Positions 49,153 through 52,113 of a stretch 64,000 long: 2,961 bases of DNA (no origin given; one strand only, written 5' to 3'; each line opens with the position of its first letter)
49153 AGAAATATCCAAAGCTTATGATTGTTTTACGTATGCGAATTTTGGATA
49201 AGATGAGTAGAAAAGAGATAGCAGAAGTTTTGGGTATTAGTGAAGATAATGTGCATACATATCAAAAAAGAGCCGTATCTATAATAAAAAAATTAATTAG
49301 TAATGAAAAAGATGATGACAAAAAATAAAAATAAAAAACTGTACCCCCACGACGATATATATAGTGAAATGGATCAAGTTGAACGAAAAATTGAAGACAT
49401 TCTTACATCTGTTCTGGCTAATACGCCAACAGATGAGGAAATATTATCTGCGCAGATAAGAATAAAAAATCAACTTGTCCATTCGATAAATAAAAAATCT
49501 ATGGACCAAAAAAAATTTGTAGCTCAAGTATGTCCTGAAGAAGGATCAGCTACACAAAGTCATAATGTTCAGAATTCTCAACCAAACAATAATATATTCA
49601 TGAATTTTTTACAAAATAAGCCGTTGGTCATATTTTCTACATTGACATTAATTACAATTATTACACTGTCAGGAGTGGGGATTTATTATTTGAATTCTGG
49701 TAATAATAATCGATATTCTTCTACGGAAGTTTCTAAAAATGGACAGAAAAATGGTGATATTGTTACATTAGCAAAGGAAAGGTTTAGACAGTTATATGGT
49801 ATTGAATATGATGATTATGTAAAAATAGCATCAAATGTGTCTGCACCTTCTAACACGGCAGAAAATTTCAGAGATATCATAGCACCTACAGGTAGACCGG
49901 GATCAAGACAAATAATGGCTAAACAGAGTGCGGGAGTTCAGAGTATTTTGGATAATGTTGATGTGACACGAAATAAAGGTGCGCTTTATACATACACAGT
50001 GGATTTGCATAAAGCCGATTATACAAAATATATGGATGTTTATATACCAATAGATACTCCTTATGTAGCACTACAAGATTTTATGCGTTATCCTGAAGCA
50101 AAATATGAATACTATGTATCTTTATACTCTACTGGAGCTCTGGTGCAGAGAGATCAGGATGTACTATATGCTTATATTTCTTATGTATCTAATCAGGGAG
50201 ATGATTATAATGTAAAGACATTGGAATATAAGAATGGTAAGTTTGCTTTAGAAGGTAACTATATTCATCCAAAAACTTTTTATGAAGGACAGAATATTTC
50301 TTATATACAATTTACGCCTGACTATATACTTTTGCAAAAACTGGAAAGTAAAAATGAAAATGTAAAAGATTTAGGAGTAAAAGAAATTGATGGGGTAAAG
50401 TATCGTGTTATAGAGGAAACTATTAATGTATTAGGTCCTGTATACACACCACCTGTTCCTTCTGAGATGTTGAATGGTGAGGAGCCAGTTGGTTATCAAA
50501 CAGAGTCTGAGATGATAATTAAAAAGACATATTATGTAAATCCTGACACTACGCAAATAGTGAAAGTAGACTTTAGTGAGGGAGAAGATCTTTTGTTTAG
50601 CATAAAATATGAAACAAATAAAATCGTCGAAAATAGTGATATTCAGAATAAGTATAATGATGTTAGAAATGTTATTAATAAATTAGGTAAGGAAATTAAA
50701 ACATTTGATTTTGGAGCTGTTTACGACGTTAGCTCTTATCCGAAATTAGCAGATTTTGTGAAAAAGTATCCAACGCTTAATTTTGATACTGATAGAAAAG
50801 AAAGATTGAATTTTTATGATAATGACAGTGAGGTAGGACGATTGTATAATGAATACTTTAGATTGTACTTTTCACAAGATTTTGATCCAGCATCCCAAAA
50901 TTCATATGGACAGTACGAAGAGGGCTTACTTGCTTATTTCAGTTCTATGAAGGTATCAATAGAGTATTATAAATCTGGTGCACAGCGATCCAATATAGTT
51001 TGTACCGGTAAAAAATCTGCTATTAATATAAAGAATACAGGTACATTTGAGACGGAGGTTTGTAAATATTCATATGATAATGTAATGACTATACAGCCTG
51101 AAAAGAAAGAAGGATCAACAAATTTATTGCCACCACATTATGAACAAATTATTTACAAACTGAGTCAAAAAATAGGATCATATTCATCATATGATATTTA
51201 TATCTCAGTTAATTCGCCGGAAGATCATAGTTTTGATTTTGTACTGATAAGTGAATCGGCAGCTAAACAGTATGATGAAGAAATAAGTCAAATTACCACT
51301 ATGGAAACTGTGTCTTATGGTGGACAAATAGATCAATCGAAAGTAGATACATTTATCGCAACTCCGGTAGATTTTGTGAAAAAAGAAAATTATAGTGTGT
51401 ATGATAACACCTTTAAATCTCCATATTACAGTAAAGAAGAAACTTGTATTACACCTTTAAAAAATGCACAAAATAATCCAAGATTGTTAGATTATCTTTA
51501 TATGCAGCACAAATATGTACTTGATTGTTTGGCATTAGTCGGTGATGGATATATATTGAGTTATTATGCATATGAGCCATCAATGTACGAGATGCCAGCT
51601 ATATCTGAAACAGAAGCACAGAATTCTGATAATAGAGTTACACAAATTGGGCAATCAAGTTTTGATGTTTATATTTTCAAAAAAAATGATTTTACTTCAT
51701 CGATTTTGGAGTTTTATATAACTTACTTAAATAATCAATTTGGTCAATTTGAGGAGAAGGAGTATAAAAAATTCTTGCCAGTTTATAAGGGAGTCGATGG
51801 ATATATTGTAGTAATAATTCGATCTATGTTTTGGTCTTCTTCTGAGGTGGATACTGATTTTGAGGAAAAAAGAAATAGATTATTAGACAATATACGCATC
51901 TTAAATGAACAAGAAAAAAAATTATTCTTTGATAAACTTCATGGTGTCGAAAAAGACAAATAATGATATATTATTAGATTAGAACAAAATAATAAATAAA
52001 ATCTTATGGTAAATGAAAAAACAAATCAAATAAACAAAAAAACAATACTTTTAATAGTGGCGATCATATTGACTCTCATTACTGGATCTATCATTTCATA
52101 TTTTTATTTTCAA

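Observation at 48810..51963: ECF sigma factor overlapping an 886-aa membrane protein with a roughly 760-aa extracytoplasmic domain (sigma/anti-sigma-like pair)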

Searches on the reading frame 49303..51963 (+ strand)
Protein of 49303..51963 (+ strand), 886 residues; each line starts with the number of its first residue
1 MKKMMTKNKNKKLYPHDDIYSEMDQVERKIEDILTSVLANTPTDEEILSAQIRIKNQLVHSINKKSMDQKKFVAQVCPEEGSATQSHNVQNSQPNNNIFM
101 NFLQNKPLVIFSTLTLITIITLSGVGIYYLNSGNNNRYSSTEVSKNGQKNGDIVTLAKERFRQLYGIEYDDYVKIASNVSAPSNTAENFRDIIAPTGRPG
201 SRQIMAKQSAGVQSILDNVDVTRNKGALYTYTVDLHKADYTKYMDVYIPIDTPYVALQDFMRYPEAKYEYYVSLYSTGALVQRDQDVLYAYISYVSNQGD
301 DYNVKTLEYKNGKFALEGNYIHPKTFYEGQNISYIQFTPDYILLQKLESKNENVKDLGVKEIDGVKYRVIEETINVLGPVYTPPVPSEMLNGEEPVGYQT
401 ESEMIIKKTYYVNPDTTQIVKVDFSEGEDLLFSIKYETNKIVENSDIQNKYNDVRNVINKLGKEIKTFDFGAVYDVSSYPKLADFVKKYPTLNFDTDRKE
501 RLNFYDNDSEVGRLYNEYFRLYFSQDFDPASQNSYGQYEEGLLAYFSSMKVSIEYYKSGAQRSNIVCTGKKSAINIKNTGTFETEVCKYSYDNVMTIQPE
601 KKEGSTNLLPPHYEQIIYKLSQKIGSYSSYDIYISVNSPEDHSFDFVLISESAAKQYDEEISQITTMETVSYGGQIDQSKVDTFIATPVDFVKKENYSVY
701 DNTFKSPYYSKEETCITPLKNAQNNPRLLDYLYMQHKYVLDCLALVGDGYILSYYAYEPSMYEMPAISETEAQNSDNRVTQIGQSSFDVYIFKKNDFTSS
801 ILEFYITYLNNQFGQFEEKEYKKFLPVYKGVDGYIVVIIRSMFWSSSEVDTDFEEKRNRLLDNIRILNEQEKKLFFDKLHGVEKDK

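Call 3: search_protein_families(library=pfam, proteins=[window:49303-51963:+], max_evalue=1)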
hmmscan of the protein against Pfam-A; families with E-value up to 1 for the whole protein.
window:49303-51963:+ (886 aa): 1 family
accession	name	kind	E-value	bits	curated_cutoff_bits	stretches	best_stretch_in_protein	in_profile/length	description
PF14607.12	GxDLY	-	0.0073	16.6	27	1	773-832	68-134/146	N-terminus of Esterase_SGNH_hydro-type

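Call 4: search_protein_families(library=ncbifam, proteins=[window:49303-51963:+], max_evalue=1)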
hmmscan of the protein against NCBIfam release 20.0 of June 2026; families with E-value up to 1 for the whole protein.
window:49303-51963:+ (886 aa): 1 family
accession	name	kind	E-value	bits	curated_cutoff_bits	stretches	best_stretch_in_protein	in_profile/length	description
NF005411.0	PRK06975.1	equivalog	0.2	9.9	414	1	36-149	250-364/660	fused uroporphyrinogen-III synthase HemD/membrane protein HemX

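Call 8: find_homologous_proteins(query=window:49303-51963:+, max_evalue=0.001)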
Query window:49303-51963:+ (886 aa): 3 proteins with E <= 0.001 among 8000 candidates.
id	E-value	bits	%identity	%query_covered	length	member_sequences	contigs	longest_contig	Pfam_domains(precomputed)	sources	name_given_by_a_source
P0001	0.0e+0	1973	100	100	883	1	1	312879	-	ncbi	-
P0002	0.0e+0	1233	65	99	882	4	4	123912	-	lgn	-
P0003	0.0e+0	1220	65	99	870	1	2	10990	-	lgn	-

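Call 9: find_encoding_contigs(protein=P0002, flank=10000, max_places=4)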
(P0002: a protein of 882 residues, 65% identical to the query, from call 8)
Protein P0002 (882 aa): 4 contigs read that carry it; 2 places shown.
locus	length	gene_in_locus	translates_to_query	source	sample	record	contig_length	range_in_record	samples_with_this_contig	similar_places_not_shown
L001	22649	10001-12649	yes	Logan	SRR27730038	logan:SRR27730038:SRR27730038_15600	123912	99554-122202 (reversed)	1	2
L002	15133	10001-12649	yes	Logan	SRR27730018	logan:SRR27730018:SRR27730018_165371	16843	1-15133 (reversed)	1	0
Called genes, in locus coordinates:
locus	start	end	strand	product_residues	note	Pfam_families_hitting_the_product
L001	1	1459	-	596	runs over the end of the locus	PF07973:tRNA_SAD, PF00587:tRNA-synt_2b, PF03129:HGTP_anticodon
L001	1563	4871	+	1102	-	PF00873:ACR_tran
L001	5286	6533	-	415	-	PF12704:MacB_PCD, PF02687:FtsX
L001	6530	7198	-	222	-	PF02463:SMC_N, PF00005:ABC_tran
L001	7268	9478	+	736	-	-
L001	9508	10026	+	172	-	PF04545:Sigma70_r4 (faint)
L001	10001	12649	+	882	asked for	-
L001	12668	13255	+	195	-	-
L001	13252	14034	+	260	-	-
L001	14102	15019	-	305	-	PF01063:Aminotran_4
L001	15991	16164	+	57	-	-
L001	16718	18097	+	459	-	-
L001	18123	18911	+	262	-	-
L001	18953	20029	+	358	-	PF01757:Acyl_transf_3, PF10129:OpgC_C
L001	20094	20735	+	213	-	-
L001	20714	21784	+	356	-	-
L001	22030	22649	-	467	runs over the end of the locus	PF28494:GlyRS_ins_1 (weak), PF00587:tRNA-synt_2b, PF03129:HGTP_anticodon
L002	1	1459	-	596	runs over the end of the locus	PF07973:tRNA_SAD, PF00587:tRNA-synt_2b, PF03129:HGTP_anticodon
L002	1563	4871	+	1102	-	PF00873:ACR_tran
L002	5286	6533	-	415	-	PF12704:MacB_PCD, PF02687:FtsX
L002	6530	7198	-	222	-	PF02463:SMC_N, PF00005:ABC_tran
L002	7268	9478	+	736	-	-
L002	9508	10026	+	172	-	PF04545:Sigma70_r4 (faint)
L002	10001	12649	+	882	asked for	-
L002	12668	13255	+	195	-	-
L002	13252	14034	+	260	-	-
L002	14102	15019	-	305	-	PF01063:Aminotran_4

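Call 10: find_encoding_contigs(protein=P0003, flank=10000, max_places=3)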
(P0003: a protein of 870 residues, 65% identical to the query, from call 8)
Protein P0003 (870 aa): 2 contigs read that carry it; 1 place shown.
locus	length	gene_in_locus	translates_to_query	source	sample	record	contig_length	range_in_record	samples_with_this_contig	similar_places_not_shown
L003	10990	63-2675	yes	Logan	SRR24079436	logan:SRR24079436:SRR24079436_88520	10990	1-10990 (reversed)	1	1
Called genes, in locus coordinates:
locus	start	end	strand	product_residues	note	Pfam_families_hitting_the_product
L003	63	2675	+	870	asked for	-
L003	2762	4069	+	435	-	-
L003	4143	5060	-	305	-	PF01063:Aminotran_4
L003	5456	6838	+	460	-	-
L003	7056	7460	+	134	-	-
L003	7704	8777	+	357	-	PF01757:Acyl_transf_3, PF10129:OpgC_C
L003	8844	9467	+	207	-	-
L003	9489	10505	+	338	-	-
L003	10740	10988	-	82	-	?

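Call 11: find_encoding_contigs(protein=P0001, flank=10000, max_places=2)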
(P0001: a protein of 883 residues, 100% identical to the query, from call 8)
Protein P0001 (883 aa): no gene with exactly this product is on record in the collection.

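Call 24: search_solved_structures(query=A1, max_evalue=10)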
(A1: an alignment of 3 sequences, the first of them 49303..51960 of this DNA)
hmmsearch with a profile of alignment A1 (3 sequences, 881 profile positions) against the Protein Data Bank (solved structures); distinct sequences matched with E-value up to 10: 3.
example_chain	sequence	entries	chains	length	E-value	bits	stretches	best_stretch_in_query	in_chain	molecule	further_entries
7oaa_A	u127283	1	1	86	0.055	14.6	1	9-37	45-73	General control transcription factor GCN4,conserved hypothetical protein residues 311-335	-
8b9z_Z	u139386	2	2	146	2.1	9.4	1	108-139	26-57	NADH dehydrogenase [ubiquinone] 1 alpha subcomplex subunit 13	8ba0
8esw_AO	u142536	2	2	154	2.3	9.2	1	108-139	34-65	NADH dehydrogenase [ubiquinone] 1 alpha subcomplex subunit 13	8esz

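Call 30: search_protein_representatives(alignment_id=A1)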
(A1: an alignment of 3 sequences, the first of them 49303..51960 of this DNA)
Query: 3 sequences, 881 profile positions. Proteins with E-value up to 0.001 (for the whole library): 2; up to 1e-10: 1; up to 1e-30: 1. The best 2 are listed.
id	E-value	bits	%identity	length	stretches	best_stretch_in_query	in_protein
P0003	0.0e+00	1796.9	-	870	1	4-878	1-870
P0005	6.1e-07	44.3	-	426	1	97-500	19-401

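Call 32: find_encoding_contigs(protein=P0005, flank=10000, max_places=4)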
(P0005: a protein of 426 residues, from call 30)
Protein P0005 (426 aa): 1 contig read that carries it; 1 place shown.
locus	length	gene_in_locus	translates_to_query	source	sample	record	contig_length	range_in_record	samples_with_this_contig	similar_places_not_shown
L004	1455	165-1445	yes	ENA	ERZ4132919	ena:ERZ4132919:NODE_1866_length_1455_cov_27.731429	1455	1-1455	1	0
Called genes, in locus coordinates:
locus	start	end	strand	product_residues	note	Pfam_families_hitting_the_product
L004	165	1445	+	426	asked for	-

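Call 34: predict_structure(alignment_id=A1)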
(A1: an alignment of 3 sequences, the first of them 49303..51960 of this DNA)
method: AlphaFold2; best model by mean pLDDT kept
length: 886 residues; sequences in the alignment: 3
mean_pLDDT: 31.4   pTM: 0.26
mean pLDDT of the five models: 31.4, 31.1, 29.8, 26.9, 25.8
residues with pLDDT >= 90: 0; 70-90: 18; 50-70: 88; < 50: 780
segments of 3 or more residues with pLDDT < 50: 1-354, 373-406, 416-420, 429-711, 725-736, 749-786, 814-823, 841-853, 862-886
pLDDT, mean of each block of 10 residues (from residue 1): 23 26 30 28 29 28 25 23 21 22 19 20 18 21 22 30 32 27 23 22 22 25 23 27 23 24 23 22 24 29 29 26 27 20 23 55 61 40 28 27 47 52 50 36 27 28 22 22 27 23 24 25 22 19 21 35 41 32 39 22 21 34 33 35 23 25 23 21 26 24 26 55 48 48 57 36 23 23 41 70 71 46 58 61 33 51 38 34 26
secondary structure, 60 per line:
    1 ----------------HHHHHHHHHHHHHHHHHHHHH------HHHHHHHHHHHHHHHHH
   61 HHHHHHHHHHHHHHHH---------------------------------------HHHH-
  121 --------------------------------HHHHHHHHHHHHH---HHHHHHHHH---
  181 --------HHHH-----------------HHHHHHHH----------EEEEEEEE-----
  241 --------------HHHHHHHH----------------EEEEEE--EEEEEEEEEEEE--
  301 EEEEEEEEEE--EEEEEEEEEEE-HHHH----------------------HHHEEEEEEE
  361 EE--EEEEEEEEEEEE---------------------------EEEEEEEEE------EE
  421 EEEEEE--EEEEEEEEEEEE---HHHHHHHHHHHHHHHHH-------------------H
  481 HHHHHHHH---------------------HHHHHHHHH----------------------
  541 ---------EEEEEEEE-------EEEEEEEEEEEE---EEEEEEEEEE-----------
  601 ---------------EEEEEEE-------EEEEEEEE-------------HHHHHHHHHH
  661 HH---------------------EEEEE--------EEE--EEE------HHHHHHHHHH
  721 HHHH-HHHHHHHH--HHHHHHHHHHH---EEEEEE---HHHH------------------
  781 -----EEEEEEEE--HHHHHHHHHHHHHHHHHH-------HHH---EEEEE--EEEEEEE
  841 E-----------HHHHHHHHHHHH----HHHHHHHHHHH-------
elements in order (helices of 4 or more, strands of 3 or more residues): H17-37 H44-76 H116-119 H153-165 H169-177 H189-192 H210-217 E228-235 H255-262 E279-284 E287-298 E301-310 E313-323 H325-328 E354-362 E365-376 E404-412 E419-426 E429-440 H444-460 H480-488 H510-518 E550-557 E565-576 E580-589 E616-622 E630-637 H651-662 E684-688 E697-699 E702-704 H711-724 H726-733 H736-746 E750-755 H759-762 E786-793 H796-813 E827-831 E834-841 H853-864 H869-879

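Call 37: find_related_loci(query=A1, collection=genome_contigs, flank=10000)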
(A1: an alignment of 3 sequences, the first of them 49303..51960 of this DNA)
Query A1 (886 aa) in genome_contigs; peptide patterns used: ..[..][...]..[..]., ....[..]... (x = any residue, [..] = any of these).
114 stretches matched a pattern; 1 encode a relative of the query (tblastn E <= 1e-3); 1 distinct loci.
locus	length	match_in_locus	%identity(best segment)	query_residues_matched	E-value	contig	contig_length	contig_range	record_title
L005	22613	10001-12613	65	8-880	0e+0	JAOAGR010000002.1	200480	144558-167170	MAG: Candidatus Dojkabacteria bacterium isolate SKW36 k141_162252, whole genome shotgun sequence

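Call 48: search_protein_families(library=phrogs, proteins=[window:49303-51963:+, L001:7268-9478:+, L003:2762-4069:+], max_evalue=0.1)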
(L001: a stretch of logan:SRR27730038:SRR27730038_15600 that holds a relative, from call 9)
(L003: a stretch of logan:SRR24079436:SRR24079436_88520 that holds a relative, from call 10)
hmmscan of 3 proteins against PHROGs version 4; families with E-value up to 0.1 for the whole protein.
window:49303-51963:+ (886 aa): 0 families

L001:7268-9478:+ (736 aa): 1 family
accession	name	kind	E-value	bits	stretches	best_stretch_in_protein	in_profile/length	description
phrog_25931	-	unknown function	0.0017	19.5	1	25-100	18-95/126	-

L003:2762-4069:+ (435 aa): 1 family
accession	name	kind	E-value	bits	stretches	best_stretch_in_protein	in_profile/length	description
phrog_36125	-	unknown function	0.07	14.4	0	177-230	21-71/80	-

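Call 87: search_protein_families(library=pfam, proteins=[L001:16718-18097:+], max_evalue=0.001)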
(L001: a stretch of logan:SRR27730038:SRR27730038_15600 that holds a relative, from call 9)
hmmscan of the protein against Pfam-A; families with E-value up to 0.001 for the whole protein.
L001:16718-18097:+ (459 aa): 0 families

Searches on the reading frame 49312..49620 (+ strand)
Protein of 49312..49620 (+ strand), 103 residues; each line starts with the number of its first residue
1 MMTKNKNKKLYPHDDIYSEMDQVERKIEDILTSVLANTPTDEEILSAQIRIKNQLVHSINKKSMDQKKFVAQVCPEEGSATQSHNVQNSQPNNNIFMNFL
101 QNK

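Call 60: search_solved_structures(query=A5, max_evalue=10)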
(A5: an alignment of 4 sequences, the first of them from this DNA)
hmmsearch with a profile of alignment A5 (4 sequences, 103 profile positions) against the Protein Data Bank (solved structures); distinct sequences matched with E-value up to 10: 19.
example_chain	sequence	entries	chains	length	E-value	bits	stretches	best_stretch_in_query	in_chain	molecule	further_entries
7oaa_A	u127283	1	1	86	0.0019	21.8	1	7-33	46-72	General control transcription factor GCN4,conserved hypothetical protein residues 311-335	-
7oah_A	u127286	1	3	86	0.01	19.4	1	7-33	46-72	General control transcription factor GCN4,conserved hypothetical protein residues 311-335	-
7oac_A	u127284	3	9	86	0.011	19.3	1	9-33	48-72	General control transcription factor GCN4,conserved hypothetical protein residues 311-335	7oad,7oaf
7o9v_A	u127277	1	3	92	0.028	18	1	7-33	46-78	General control transcription factor GCN4,hypothetical protein OMM_04225 residues 244-274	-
5apx_A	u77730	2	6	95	0.073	16.7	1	6-34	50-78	GENERAL CONTROL PROTEIN GCN4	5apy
3zmf_A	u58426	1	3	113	0.78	13.4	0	18-33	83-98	GENERAL CONTROL PROTEIN GCN4, PUTATIVE INNER MEMBRANE PROTEIN, GENERAL CONTROL PROTEIN GCN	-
6y06_A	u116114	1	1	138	0.86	13.2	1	14-56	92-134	Moevan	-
5apu_A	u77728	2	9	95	0.86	13.2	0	6-34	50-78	GENERAL CONTROL PROTEIN GCN4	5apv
2yny_A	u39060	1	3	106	1.1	12.8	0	18-33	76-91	GENERAL CONTROL PROTEIN GCN4, PUTATIVE INNER MEMBRANE PROTEIN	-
4c46_A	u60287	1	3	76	1.2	12.8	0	18-33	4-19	GENERAL CONTROL PROTEIN GCN4, GENERAL CONTROL PROTEIN GCN4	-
7mwr_B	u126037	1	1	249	1.6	12.4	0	23-62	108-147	LHD101B4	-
3ja6_H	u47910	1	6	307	1.9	12.1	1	16-52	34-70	Methyl-accepting chemotaxis protein 2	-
2ch7_A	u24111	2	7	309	1.9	12.1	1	16-52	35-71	METHYL-ACCEPTING CHEMOTAXIS PROTEIN | Methyl-accepting chemotaxis protein 2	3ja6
2ch7_B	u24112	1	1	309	1.9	12.1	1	16-52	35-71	METHYL-ACCEPTING CHEMOTAXIS PROTEIN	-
2yo2_A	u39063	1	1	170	2.2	12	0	18-33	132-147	GENERAL CONTROL PROTEIN GCN4, PUTATIVE INNER MEMBRANE PROTEIN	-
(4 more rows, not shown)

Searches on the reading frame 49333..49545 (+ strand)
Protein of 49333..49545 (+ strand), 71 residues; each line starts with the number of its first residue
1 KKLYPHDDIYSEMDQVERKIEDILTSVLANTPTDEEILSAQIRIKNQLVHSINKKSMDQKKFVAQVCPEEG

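Call 76: find_homologous_proteins(query=A7, max_evalue=10)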
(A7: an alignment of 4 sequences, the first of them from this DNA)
Query A7 (4 sequences): 9 candidates shared short words with the query, none scored E <= 10.
